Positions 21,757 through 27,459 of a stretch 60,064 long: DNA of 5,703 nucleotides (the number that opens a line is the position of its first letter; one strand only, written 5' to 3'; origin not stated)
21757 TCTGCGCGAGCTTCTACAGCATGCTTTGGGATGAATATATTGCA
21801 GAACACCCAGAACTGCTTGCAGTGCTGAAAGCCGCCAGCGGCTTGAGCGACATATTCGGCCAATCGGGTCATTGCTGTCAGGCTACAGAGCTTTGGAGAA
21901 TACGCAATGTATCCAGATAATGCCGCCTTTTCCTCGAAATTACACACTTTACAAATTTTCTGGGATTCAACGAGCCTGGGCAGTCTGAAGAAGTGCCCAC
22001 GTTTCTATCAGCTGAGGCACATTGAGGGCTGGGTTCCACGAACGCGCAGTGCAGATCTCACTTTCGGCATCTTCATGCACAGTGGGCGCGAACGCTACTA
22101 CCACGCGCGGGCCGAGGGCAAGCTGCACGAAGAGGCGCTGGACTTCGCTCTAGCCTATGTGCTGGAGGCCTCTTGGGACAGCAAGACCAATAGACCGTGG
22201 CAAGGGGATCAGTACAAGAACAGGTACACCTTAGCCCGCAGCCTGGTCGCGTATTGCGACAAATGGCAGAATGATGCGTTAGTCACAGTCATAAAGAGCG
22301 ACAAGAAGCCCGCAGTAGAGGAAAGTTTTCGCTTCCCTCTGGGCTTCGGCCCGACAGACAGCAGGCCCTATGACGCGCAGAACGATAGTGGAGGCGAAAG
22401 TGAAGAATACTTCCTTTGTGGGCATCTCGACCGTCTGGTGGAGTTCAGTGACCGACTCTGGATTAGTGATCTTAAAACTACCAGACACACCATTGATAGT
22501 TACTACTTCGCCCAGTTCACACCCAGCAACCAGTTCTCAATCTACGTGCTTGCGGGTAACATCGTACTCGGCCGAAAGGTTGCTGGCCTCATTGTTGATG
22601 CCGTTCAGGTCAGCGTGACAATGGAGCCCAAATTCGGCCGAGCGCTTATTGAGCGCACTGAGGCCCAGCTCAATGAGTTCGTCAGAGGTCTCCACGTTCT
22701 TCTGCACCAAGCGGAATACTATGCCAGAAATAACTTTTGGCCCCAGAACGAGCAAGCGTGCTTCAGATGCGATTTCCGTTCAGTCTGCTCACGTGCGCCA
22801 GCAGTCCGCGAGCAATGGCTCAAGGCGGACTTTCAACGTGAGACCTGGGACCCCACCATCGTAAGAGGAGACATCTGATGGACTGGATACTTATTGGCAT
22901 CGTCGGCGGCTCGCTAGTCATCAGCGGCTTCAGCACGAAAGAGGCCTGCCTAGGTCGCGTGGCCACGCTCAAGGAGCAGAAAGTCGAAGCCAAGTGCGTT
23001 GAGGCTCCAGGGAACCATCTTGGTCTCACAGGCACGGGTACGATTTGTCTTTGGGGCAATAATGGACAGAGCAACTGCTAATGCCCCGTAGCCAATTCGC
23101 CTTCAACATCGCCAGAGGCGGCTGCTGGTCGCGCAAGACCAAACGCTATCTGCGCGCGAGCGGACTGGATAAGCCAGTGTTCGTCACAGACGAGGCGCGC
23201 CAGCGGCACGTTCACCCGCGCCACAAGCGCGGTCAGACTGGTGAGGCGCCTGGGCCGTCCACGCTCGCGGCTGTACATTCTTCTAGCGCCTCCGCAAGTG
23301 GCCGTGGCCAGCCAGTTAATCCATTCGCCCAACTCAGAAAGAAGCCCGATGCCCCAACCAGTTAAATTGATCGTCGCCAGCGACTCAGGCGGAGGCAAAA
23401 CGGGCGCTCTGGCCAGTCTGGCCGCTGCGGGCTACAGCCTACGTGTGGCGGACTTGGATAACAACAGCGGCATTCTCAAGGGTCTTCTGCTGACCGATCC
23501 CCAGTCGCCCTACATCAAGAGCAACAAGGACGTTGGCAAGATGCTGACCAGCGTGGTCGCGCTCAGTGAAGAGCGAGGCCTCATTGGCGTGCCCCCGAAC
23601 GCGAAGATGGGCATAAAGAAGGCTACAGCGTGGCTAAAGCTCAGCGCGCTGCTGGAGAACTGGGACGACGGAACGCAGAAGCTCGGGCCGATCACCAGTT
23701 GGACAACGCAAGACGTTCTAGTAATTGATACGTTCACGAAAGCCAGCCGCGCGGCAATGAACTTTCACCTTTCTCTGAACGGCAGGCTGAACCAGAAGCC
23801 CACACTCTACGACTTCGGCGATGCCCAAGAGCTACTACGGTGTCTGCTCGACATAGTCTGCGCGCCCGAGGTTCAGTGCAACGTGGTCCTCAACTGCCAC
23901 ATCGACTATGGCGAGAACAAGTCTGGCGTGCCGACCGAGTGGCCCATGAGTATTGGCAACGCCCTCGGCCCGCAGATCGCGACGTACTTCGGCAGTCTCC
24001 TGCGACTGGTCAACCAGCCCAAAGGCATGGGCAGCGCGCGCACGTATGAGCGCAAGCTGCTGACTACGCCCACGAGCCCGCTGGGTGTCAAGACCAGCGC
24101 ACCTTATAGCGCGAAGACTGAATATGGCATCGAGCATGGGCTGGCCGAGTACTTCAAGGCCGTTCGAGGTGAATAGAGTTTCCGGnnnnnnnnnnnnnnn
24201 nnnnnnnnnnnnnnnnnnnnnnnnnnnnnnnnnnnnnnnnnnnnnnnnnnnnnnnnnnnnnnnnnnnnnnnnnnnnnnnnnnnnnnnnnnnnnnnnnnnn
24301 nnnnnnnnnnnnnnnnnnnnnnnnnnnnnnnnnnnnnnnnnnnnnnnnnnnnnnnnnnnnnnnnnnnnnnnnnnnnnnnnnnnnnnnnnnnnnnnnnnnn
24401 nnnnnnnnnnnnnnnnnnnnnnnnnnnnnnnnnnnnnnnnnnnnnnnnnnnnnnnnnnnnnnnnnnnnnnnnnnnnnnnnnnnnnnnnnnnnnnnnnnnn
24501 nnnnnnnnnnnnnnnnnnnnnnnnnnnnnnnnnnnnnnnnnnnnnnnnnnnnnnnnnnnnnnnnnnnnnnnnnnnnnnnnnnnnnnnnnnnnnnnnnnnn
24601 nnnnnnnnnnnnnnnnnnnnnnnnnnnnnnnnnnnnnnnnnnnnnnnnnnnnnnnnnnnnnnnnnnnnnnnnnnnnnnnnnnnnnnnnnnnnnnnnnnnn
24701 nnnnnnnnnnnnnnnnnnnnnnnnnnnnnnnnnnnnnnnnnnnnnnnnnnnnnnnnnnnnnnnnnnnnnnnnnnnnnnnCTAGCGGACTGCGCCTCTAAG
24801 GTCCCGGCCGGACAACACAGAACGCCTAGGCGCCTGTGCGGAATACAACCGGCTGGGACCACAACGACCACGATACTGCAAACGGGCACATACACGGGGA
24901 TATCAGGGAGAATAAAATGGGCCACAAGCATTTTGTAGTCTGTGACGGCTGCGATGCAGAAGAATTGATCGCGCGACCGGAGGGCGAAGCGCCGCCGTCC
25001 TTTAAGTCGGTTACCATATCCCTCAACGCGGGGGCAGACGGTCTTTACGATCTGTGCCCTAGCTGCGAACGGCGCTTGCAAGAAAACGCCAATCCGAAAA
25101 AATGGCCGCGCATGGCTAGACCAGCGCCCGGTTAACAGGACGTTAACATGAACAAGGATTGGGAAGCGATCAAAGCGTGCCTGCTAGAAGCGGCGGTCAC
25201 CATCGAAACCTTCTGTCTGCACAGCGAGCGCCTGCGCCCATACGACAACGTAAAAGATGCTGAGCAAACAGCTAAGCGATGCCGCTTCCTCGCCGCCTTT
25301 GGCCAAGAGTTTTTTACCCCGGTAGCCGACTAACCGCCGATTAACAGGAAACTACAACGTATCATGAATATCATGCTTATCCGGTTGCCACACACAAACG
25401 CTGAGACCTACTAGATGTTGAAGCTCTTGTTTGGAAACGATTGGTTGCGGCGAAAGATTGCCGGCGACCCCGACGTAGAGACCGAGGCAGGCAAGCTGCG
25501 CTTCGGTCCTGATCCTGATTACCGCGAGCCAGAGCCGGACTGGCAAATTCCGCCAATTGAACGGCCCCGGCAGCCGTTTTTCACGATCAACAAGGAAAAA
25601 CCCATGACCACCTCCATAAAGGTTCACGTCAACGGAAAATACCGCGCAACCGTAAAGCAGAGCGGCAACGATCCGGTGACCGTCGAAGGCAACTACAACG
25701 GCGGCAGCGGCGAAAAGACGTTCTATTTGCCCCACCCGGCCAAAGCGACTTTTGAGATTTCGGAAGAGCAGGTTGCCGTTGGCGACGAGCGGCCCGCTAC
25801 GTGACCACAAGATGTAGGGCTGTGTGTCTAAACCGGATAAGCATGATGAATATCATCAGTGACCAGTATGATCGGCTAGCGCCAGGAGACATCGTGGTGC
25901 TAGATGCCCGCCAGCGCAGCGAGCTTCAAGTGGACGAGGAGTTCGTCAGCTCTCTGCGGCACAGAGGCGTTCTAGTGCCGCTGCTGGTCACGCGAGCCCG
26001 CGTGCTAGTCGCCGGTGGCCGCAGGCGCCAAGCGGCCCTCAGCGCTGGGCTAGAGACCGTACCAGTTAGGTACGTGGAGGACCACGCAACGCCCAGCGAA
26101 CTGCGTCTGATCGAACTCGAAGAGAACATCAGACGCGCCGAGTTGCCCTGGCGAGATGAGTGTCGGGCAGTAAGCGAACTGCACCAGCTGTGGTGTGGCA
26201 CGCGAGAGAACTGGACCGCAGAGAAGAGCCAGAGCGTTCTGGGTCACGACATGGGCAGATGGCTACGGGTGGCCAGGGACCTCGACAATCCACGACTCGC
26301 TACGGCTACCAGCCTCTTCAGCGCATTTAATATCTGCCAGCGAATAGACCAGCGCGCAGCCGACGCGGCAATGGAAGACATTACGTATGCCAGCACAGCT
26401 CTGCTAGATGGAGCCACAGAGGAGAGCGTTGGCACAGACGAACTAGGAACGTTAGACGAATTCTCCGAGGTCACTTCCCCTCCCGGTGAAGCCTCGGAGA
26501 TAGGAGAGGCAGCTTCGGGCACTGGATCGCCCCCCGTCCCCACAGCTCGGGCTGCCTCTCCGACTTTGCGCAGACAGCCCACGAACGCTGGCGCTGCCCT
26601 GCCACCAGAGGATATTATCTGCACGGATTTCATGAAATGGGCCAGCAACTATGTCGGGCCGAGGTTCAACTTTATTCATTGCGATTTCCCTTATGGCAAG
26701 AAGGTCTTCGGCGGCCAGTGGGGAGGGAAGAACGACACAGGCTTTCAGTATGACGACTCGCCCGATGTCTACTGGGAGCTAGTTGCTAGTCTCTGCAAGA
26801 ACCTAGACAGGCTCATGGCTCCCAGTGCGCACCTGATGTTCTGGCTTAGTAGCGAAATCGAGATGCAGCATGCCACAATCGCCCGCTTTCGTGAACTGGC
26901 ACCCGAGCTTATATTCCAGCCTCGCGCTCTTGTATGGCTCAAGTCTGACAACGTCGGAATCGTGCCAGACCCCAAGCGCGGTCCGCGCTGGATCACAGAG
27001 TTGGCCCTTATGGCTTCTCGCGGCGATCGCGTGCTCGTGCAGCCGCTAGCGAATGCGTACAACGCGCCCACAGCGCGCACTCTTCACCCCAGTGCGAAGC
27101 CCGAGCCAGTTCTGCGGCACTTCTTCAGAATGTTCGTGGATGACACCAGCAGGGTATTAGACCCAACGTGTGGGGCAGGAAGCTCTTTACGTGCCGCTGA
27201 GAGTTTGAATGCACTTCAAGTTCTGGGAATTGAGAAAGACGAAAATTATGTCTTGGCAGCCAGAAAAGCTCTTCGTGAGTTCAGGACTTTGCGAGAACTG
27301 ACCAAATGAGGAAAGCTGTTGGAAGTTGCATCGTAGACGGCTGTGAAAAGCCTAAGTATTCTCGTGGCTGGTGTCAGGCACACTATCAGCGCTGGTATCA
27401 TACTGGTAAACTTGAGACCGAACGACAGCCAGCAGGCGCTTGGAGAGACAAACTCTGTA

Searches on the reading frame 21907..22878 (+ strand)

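Call 74: search_protein_families(library=pfam, proteins=[window:21907-22878:+], max_evalue=0.001)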
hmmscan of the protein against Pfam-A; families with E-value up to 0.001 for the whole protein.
window:21907-22878:+ (323 aa): 1 family
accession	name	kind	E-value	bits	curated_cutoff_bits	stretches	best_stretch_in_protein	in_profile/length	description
PF12705.13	PDDEXK_1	-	8e-17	62.4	22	1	22-294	5-246/247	PD-(D/E)XK nuclease superfamily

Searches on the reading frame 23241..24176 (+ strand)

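Call 84: search_protein_families(library=phrogs, proteins=[window:23241-24176:+], max_evalue=0.001)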
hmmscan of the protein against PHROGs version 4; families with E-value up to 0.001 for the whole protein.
window:23241-24176:+ (311 aa): 1 family
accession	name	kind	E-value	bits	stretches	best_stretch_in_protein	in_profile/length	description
phrog_124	-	DNA, RNA and nucleotide metabolism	2.3e-08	34.8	1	32-278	35-226/382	Sak4-like ssDNA annealing protein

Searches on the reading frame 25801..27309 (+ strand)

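Call 74: search_protein_families(library=pfam, proteins=[window:25801-27309:+], max_evalue=0.001)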
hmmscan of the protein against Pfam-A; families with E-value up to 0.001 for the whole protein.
window:25801-27309:+ (502 aa): 2 families
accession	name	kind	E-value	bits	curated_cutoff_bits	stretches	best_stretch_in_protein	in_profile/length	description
PF01555.25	N6_N4_Mtase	-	1.6e-08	35.2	26.7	1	425-488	159-220/221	DNA methylase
PF02195.25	ParB_N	-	6e-06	26.7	26.3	1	45-97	27-85/95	ParB N-terminal domain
